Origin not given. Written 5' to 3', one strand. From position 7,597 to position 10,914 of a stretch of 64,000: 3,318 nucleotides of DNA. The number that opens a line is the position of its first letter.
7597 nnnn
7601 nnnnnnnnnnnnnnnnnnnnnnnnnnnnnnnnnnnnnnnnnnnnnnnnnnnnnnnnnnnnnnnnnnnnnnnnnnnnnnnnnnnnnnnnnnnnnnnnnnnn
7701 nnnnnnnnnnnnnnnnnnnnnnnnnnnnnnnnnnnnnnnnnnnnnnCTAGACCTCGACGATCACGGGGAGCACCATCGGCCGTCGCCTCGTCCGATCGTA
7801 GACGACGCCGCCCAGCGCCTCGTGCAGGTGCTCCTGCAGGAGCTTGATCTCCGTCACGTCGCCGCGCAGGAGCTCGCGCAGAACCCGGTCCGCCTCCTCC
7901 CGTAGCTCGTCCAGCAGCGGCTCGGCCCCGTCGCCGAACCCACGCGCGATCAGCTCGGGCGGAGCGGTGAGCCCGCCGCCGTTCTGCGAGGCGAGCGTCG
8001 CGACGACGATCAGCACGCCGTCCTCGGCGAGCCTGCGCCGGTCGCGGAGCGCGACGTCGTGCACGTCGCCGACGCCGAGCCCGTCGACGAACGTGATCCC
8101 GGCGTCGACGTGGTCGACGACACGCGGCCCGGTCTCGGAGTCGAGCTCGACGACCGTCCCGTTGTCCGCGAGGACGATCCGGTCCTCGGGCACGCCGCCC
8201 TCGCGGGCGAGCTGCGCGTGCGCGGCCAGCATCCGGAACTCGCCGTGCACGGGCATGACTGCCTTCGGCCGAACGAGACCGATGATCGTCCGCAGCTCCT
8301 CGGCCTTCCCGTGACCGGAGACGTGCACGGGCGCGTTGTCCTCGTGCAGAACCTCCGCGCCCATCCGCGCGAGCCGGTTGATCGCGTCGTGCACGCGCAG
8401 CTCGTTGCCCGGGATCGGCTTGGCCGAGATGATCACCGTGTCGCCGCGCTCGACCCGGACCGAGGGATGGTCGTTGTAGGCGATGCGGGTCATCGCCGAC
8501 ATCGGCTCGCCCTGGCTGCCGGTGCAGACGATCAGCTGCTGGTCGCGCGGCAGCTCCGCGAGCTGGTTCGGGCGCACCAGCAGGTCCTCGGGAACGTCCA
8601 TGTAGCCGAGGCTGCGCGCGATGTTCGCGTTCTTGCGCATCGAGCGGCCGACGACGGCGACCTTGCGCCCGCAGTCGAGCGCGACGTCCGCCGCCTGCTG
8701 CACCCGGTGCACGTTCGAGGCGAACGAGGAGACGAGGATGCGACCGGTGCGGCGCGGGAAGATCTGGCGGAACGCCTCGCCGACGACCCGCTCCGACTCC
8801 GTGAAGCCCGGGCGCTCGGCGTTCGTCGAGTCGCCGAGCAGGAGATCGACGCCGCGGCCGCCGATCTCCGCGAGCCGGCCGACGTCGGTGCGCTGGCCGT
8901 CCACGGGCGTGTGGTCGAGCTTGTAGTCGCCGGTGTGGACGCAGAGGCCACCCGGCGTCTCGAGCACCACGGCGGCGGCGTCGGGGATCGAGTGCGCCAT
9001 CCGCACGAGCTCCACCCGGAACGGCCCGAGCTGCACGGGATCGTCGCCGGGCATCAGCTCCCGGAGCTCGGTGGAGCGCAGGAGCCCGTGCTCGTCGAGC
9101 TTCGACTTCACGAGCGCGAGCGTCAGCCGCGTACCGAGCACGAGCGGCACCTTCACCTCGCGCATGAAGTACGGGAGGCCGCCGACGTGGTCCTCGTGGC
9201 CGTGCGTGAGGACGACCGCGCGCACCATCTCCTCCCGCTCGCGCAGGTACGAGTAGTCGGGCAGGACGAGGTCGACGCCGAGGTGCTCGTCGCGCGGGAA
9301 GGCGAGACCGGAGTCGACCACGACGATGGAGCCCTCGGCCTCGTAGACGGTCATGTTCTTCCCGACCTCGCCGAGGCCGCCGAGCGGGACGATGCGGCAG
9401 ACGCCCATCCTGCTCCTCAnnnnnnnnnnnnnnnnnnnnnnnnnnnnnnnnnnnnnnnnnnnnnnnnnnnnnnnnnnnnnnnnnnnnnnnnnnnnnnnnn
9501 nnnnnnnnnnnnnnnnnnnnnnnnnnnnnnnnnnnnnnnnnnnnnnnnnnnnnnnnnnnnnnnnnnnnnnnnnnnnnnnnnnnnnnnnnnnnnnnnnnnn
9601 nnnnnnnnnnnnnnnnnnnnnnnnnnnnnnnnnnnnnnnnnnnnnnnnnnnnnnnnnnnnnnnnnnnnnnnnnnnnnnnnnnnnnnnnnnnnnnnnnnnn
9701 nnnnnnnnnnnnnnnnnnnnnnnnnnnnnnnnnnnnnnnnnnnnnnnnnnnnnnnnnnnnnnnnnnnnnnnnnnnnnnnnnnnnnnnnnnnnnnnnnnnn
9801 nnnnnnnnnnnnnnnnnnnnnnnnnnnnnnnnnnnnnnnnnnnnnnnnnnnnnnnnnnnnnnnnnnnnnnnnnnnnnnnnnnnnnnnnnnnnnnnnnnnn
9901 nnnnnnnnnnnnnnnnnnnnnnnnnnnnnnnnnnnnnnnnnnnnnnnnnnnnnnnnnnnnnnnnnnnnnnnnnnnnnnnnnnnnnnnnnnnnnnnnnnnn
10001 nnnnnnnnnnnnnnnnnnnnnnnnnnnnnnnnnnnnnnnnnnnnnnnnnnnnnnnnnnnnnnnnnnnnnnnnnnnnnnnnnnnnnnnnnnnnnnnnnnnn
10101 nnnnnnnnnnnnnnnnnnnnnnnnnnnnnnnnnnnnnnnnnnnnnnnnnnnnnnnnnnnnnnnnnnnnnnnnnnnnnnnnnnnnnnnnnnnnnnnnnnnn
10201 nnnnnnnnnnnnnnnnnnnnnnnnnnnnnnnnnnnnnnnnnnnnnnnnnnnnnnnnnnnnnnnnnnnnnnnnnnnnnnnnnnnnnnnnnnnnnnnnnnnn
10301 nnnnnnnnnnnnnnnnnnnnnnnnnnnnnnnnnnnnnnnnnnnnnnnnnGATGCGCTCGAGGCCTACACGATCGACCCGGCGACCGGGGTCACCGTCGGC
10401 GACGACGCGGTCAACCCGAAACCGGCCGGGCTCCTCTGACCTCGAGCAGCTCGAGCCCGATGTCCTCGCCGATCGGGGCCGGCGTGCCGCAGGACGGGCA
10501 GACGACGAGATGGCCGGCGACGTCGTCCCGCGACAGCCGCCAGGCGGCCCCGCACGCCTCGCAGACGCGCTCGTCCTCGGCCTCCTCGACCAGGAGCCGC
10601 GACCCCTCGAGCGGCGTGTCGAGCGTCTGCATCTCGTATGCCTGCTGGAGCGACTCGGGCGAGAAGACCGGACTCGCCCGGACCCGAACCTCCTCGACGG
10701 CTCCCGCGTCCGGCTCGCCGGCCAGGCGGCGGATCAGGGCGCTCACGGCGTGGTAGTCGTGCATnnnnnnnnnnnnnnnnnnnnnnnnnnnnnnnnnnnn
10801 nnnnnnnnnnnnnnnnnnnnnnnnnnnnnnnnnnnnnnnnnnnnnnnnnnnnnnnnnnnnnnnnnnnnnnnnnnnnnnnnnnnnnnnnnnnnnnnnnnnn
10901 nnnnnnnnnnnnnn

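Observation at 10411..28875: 18.5-kb double soluble-hydrogenase block (Mvh-Hdr type plus Hyh type) with shared hypFCDE, wedged between dapA and dapB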

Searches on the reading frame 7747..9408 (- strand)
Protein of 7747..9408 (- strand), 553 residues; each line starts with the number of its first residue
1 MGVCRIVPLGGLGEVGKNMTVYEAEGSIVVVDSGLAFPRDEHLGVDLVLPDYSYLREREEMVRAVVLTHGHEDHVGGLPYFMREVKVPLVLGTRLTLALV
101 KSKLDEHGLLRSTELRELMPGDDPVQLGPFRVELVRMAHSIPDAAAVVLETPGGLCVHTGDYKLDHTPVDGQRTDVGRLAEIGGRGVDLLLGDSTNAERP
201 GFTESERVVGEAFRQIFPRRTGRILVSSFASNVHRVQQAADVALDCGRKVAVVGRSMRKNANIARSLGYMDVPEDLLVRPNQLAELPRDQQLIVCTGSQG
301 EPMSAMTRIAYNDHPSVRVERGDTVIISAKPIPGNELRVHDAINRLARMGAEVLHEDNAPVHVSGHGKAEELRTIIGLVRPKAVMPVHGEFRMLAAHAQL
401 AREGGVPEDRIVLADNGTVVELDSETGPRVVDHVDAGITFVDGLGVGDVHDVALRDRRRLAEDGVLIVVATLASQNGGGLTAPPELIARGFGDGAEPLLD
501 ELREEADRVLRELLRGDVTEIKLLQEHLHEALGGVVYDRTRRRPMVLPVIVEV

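Call 9: search_protein_families(library=pfam, proteins=[window:7747-9408:-], max_evalue=0.00001)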
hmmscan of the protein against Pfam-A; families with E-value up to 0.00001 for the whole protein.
window:7747-9408:- (553 aa): 5 families
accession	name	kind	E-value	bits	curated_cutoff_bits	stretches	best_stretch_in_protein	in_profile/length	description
PF22505.1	RNase_J_b_CASP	-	9.1e-49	164.9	27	1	222-346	2-126/126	Ribonuclease J, beta-CASP domain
PF17770.6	RNase_J_C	-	7.3e-21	75.5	23.8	1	454-553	2-102/102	Ribonuclease J C-terminal domain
PF00753.33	Lactamase_B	-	4.9e-14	53.1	22.7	1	13-161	2-149/196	Metallo-beta-lactamase superfamily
PF07521.17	RMMBL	-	1.1e-11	45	21.6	1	362-406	12-58/63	Zn-dependent metallo-hydrolase RNA specificity domain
PF12706.13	Lactamase_B_2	-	1.3e-08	35.2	27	1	58-164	25-145/200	Beta-lactamase superfamily domain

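Call 10: find_related_loci(query=window:7747-9408:-, collection=genome_contigs, flank=10000)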
Query window:7747-9408:- (553 aa) in genome_contigs; peptide patterns used: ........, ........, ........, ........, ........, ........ (x = any residue, [..] = any of these).
600 stretches matched a pattern (row limit reached: there are more); 575 encode a relative of the query (tblastn E <= 1e-3); the best 80 are kept; 80 distinct loci.
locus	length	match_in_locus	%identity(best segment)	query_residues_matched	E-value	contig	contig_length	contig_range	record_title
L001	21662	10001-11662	90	1-553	0e+0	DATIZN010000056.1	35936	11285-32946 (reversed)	MAG TPA_asm: Gaiellaceae bacterium isolate SMAG_U15302 k141_5923007, whole genome shotgun sequence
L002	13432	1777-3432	89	1-553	0e+0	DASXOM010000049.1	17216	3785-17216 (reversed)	MAG TPA_asm: Gaiellaceae bacterium isolate SMAG_U5382 k141_2037433, whole genome shotgun sequence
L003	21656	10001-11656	89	1-553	0e+0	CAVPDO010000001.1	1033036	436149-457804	MAG: uncultured Actinomycetes bacterium isolate MFD00031.bin.1.56 genome assembly, contig: contig_11083, whole genome sh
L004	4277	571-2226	89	1-553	0e+0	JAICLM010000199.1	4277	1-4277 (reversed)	MAG: Thermoleophilia bacterium isolate GZL_HY_2_bin.146 k141_600744_length_4277_cov_38.5036, whole genome shotgun sequen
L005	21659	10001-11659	87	1-553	0e+0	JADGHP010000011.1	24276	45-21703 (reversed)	MAG: Thermoleophilia bacterium isolate HOG38 NODE_1055_length_24276_cov_225.877735, whole genome shotgun sequence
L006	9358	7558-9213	88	1-553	0e+0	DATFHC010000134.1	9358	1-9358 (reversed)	MAG TPA_asm: Gaiellaceae bacterium isolate SMAG_U8679 k141_786609, whole genome shotgun sequence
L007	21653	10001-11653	87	1-552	0e+0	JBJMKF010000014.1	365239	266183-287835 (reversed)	MAG: Gaiellaceae bacterium isolate H2_16_all_fractions_metab_63_69_71 k255_5745932, whole genome shotgun sequence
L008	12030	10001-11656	86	1-553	0e+0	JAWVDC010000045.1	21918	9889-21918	MAG: Gaiellaceae bacterium isolate BP_398 scaffold_4141003, whole genome shotgun sequence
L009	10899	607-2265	84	1-553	0e+0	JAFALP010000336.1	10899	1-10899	MAG: Actinomycetota bacterium isolate CP_BE_RX_40 BE_RX_k147_7920134, whole genome shotgun sequence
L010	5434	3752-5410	84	1-553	0e+0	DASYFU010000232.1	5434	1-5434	MAG TPA_asm: Gaiellaceae bacterium isolate SMAG_U5023 k141_2065893, whole genome shotgun sequence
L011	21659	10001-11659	83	1-553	0e+0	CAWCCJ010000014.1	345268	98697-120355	MAG: uncultured Actinomycetes bacterium isolate MFD08700.bin.2.94 genome assembly, contig: contig_4211, whole genome sho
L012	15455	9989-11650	82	1-553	0e+0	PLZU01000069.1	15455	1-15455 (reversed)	MAG: Actinomycetota bacterium isolate palsa_739 73.20120700_P3D.111_contig_166485, whole genome shotgun sequence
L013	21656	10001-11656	83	1-553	0e+0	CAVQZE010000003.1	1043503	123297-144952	MAG: uncultured Actinomycetes bacterium isolate MFD00031.bin.2.153 genome assembly, contig: contig_5394, whole genome sh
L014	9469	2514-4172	81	1-553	0e+0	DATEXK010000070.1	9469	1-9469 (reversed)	MAG TPA_asm: Gaiellaceae bacterium isolate SMAG_U8417 k141_180134, whole genome shotgun sequence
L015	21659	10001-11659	82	1-553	0e+0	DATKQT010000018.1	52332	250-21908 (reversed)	MAG TPA_asm: Gaiellaceae bacterium isolate SMAG_U14009 k141_1511602, whole genome shotgun sequence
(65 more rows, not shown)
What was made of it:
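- RNase J is 71-90% identical to that of Gaiellaceae MAGs (call 10). The closest relatives are MAGs (call 10).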

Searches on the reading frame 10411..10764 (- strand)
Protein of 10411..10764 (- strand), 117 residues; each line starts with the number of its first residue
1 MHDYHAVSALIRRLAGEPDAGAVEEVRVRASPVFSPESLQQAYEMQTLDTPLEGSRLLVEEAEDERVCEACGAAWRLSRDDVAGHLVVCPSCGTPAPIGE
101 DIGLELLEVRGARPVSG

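Call 6: search_protein_families(library=pfam, proteins=[window:10411-10764:-], max_evalue=0.01)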
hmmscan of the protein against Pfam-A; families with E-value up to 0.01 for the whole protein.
window:10411-10764:- (117 aa): 7 families
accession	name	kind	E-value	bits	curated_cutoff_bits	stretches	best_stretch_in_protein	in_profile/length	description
PF01155.25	HypA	-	4.2e-11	43.3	28.9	1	1-95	1-95/112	Hydrogenase/urease nickel incorporation, metallochaperone, hypA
PF21344.3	Zn_ribbon_LysW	-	0.00028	20.9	27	1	68-94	3-29/46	Alpha-aminoadipate carrier protein LysW-like, globular domain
PF12773.13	DZR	-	0.0008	20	27.3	1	62-98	9-36/45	Double zinc ribbon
PF08271.17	Zn_Ribbon_TF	-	0.00091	19.2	29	0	55-73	8-27/43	TFIIB zinc-binding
PF09297.16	Zn_ribbon_NUD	-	0.0012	19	24.8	0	54-73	10-29/32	NADH pyrophosphatase zinc ribbon domain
PF13248.11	Zn_ribbon_3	-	0.005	16.7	27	0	87-95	3-11/26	zinc-ribbon domain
PF00320.33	GATA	-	0.0082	16.2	26.8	0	65-79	19-34/36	GATA zinc finger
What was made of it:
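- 10411..10764 (-): hypA1: nickel metallochaperone, 117 aa. N-terminus reads MHD; has the CEAC...CPSC zinc ribbon. PF01155 HypA, E 4e-11 (call 6).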
